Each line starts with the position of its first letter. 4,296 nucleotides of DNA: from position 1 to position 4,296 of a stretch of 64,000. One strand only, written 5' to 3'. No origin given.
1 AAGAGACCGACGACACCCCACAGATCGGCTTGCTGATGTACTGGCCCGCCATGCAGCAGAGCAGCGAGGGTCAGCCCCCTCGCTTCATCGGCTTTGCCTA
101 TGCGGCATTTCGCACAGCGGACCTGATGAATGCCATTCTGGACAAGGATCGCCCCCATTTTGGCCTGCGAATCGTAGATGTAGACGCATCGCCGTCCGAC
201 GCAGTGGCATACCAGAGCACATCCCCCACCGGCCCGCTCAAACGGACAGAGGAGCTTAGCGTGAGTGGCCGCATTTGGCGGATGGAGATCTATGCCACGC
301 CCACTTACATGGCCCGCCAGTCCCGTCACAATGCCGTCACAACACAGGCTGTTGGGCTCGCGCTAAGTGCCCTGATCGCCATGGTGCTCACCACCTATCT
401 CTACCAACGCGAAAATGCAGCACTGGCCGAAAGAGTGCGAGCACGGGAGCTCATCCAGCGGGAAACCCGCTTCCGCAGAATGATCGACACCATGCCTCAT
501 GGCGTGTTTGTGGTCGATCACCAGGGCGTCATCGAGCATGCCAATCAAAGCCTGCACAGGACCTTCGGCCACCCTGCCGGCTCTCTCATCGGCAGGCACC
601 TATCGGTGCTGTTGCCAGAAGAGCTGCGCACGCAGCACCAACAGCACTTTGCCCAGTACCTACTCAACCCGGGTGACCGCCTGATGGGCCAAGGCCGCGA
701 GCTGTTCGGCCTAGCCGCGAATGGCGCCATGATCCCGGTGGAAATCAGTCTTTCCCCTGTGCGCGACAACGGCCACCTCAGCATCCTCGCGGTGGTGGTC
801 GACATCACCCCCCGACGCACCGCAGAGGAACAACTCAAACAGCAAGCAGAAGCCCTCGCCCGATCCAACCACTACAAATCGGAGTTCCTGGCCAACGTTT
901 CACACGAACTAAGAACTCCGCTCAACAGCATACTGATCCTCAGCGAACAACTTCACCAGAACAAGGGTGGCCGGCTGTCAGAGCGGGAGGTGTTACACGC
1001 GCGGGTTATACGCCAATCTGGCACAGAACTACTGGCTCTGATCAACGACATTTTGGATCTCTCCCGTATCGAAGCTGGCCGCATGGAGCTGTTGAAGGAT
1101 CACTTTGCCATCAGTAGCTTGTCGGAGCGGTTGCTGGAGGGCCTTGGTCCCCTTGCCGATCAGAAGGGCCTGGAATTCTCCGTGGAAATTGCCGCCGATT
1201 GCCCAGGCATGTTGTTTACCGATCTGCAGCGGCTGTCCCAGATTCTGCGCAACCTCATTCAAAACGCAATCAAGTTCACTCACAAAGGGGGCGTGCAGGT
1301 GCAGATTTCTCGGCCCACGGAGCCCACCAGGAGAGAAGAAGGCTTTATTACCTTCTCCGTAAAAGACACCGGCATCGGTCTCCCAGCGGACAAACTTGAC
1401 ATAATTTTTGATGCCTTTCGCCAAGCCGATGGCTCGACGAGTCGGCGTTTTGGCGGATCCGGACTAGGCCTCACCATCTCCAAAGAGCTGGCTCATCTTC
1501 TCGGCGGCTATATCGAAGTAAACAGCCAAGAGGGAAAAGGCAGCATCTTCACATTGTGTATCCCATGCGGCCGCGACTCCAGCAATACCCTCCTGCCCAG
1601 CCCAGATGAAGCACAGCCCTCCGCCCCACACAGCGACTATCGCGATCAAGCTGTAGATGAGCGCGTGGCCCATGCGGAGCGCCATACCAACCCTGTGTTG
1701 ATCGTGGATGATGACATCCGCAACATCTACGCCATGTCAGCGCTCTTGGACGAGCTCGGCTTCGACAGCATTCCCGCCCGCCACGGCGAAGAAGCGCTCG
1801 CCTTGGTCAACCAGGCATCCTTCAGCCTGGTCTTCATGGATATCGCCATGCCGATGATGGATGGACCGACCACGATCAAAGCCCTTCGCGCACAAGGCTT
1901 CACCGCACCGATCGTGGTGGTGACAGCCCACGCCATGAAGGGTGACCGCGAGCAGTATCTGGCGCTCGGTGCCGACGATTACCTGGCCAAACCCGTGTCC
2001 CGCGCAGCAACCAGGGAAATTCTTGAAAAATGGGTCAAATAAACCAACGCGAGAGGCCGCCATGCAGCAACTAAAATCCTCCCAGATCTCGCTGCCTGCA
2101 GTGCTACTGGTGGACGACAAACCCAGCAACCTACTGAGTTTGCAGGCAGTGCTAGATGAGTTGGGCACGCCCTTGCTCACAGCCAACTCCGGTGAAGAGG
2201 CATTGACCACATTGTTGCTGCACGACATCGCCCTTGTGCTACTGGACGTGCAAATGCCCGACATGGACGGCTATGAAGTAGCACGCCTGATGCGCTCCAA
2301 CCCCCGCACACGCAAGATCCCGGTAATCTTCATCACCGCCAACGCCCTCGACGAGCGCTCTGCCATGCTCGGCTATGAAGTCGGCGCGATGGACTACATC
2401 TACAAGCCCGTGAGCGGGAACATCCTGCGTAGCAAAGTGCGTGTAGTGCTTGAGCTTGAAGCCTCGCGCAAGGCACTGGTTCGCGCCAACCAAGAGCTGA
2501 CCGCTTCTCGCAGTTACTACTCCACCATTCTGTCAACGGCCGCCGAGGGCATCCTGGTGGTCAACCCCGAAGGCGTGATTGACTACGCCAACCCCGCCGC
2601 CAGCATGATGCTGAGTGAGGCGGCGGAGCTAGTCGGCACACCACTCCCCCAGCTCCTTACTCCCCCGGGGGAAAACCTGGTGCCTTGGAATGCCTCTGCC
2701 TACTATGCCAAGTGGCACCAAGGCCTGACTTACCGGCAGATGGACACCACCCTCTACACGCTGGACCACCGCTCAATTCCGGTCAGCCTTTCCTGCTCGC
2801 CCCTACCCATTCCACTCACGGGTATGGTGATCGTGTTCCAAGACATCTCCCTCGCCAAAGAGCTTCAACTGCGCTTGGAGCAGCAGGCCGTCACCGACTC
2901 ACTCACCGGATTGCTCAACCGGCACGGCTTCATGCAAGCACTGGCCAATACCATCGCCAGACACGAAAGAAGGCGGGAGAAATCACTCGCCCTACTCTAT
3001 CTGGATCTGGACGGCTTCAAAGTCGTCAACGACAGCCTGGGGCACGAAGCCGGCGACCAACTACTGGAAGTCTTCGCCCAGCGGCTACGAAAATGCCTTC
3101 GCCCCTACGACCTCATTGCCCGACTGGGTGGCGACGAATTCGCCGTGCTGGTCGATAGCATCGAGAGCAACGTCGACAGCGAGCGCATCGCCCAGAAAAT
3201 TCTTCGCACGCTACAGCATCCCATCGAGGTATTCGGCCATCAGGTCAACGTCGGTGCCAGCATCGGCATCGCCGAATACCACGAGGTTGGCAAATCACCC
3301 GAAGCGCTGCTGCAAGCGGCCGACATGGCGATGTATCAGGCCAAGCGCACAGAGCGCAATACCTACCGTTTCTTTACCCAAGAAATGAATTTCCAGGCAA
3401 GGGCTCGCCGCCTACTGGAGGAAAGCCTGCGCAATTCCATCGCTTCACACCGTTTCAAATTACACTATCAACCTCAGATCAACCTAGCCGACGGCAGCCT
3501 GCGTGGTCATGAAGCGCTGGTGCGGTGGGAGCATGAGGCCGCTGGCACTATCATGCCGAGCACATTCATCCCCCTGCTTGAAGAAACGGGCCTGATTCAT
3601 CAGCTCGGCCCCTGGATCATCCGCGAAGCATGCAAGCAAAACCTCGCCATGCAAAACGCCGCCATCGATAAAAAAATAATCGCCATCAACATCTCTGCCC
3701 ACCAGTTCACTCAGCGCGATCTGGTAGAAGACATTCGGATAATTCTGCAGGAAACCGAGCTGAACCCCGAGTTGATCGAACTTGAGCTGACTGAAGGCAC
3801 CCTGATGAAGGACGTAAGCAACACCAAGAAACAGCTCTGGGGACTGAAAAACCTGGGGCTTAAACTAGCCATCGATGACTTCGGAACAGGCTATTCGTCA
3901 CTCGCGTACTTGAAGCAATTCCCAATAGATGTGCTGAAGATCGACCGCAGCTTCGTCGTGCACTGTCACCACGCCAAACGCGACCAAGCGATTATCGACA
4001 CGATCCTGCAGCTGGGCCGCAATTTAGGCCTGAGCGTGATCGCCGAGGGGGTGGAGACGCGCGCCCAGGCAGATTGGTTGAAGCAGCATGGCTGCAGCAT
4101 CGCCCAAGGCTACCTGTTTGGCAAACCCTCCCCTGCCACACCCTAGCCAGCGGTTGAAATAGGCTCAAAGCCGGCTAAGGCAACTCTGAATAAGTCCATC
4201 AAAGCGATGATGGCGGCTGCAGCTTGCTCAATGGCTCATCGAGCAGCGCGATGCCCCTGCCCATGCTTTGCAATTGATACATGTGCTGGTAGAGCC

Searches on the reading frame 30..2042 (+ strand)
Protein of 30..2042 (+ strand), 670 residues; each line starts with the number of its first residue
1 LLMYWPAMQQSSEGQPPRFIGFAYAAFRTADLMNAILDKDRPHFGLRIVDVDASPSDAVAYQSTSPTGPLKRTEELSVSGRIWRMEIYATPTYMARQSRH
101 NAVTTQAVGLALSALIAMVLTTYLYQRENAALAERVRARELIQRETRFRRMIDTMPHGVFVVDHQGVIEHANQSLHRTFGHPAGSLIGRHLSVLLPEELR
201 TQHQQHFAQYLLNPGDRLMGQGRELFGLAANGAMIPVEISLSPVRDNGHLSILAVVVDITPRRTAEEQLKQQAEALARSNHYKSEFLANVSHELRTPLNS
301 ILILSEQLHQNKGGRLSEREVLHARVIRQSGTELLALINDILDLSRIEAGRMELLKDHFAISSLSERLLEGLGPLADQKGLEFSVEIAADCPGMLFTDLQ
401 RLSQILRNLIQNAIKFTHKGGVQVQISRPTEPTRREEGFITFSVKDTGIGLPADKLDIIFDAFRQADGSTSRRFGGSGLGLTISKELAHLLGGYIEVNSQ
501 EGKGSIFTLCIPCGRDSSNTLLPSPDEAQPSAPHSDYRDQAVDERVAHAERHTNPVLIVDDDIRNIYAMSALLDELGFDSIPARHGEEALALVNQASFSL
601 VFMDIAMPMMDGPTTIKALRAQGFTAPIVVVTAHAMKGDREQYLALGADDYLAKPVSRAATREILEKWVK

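Call 18: search_protein_families(library=ncbifam, proteins=[window:30-2042:+], max_evalue=0.00001)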
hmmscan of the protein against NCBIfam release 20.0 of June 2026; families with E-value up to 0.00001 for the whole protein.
window:30-2042:+ (670 aa): 141 families (the best 25 are shown)
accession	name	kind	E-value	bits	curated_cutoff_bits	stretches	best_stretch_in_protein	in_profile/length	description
NF008318.0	PRK11107.1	equivalog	8.1e-95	318.7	890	2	280-515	290-520/920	two-component sensor histidine kinase BarA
NF041947.1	LuxQ_Vibrio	equivalog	4e-84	283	1200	1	240-666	428-836/843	quorum-sensing autoinducer 2 sensor kinase/phosphatase LuxQ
TIGR02956.1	TMAO_torS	equivalog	2.1e-82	277.7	676.5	1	268-667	452-818/967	TMAO reductase system sensor histidine kinase/response regulator TorS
NF038297.2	hybrid_HK_HrmK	equivalog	1.5e-80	271.6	725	1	256-667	208-606/607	hybrid histidine kinase/response regulator HrmK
NF008302.0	PRK11091.1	equivalog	7.5e-75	252.6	838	1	134-669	142-643/779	aerobic respiration two-component sensor histidine kinase ArcB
NF011874.0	PRK15347.1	equivalog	1.6e-71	241.5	852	2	262-515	380-616/921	two component system sensor kinase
NF008099.0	PRK10841.1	equivalog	1.9e-70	237.8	920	2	253-514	440-691/949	two-component system sensor histidine kinase RcsC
NF046044.1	PnpS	equivalog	2.4e-62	211.2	400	1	138-512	47-390/390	two-component system histidine kinase PnpS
NF045901.1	HisKinLetSLeg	equivalog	8.8e-60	202.7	1650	2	279-511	289-516/906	two-component system sensor histidine kinase LetS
NF047874.1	MASE3_PAS_HK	subfamily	9.2e-60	203.1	560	1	138-515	257-626/655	MASE3 domain-containing sensor histidine kinase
NF041880.1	EPS_EpsF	equivalog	2e-55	188.2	900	2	113-512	111-492/492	response regulator EpsF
NF041832.1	near_NosP_CTERM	subfamily_domain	1.1e-53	182.7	400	1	279-666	3-367/370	NahK/ErcS family hybrid sensor histidine kinase/response regulator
NF047465.1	hybrid_HK_LvrA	exception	1.5e-49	168.8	1200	1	266-657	185-572/819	hybrid histidine kinase/response regulator LvrA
NF033092.0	HK_WalK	equivalog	8.8e-49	166.6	725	1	143-513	254-594/594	cell wall metabolism sensor histidine kinase WalK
TIGR02966.1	phoR_proteo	equivalog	2.9e-48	164.6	334.2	1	143-509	3-331/333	phosphate regulon sensor histidine kinase PhoR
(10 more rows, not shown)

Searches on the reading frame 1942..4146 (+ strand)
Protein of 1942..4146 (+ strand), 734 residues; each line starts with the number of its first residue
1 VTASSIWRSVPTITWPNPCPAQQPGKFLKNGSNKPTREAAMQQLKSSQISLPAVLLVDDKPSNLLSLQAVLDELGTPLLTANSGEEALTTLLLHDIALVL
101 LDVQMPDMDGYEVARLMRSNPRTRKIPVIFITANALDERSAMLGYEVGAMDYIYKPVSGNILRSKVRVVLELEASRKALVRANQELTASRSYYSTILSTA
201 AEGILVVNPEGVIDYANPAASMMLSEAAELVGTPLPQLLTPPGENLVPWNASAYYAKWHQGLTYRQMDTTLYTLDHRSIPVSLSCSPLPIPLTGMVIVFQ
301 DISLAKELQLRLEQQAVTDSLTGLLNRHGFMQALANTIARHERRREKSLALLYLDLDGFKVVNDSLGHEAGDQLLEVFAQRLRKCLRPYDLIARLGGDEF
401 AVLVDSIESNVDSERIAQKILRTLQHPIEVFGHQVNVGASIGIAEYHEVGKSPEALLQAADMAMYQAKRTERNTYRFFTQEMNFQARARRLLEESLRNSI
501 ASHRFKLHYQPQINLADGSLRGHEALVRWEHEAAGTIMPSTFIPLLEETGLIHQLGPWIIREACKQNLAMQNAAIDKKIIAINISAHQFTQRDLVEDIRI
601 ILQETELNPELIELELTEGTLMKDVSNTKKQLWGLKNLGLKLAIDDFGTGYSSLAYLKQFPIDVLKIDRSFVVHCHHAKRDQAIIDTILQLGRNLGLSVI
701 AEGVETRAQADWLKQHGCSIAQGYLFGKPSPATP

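Call 18: search_protein_families(library=ncbifam, proteins=[window:1942-4146:+], max_evalue=0.00001)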
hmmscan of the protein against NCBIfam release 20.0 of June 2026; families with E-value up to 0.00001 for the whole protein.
window:1942-4146:+ (734 aa): 110 families (the best 25 are shown)
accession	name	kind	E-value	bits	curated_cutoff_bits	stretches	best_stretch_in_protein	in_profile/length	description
NF045675.1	PhdiestaseDibA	equivalog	1.3e-135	453.2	980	1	181-733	68-619/623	phosphodiesterase DibA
NF007474.0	PRK10060.1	equivalog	1e-116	390.7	782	1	300-733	221-648/663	cyclic di-GMP phosphodiesterase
NF053781.1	cdiGMPphdstlr2612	equivalog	2.5e-113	379.9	1600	1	301-732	825-1258/1268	Tlr1612 family c-di-GMP phosphodiesterase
NF008467.0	PRK11359.1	equivalog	1.3e-105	354.1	857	1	309-732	369-785/800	oxygen-sensing cyclic-di-GMP phosphodiesterase DosP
NF052458.1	PhdiestGepA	equivalog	3.9e-102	342.9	1200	1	311-731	420-833/840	phosphodiesterase GepA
NF007298.0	PRK09776.1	equivalog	3.3e-85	286.9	1135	1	197-731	561-1098/1111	diguanylate cyclase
NF008807.1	PRK11829.1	equivalog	6.7e-79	265.7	733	1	320-730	246-653/670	biofilm formation regulator HmsP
NF007135.0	PRK09581.1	equivalog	9.4e-67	225.8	474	2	304-474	281-451/457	PleD family two-component system response regulator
NF052596.1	RR_EAL_PvrR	equivalog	2.4e-58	197.7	580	2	483-729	134-379/398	response regulator cyclic di-GMP phosphodiesterase PvrR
NF007423.1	PRK09966.1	equivalog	1.4e-53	182.3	325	1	311-468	234-390/390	diguanylate cyclase DgcN/YfiN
NF007839.0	PRK10551.1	equivalog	3.6e-50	171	461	1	494-731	266-502/518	cyclic di-GMP phosphodiesterase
NF045673.1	c-di-GMPRcptLapD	equivalog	3.3e-47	161.1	1020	1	311-731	231-646/647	cyclic di-GMP receptor LapD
TIGR00254.1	GGDEF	domain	1.5e-42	145.2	37.4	1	312-476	1-165/168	diguanylate cyclase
NF051473.1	DigCycDgcsShew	equivalog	3.8e-41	141.4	400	1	311-476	130-289/291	diguanylate cyclase DgcS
NF008281.1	PRK11059.1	equivalog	8.2e-41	140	663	1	314-731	219-631/633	RNase E specificity factor CsrD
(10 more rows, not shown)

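Call 61: find_encoding_contigs(protein=window:1942-4146:+, flank=10000, max_places=2)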
Protein window:1942-4146:+ (734 aa): no gene with exactly this product is on record in the collection.
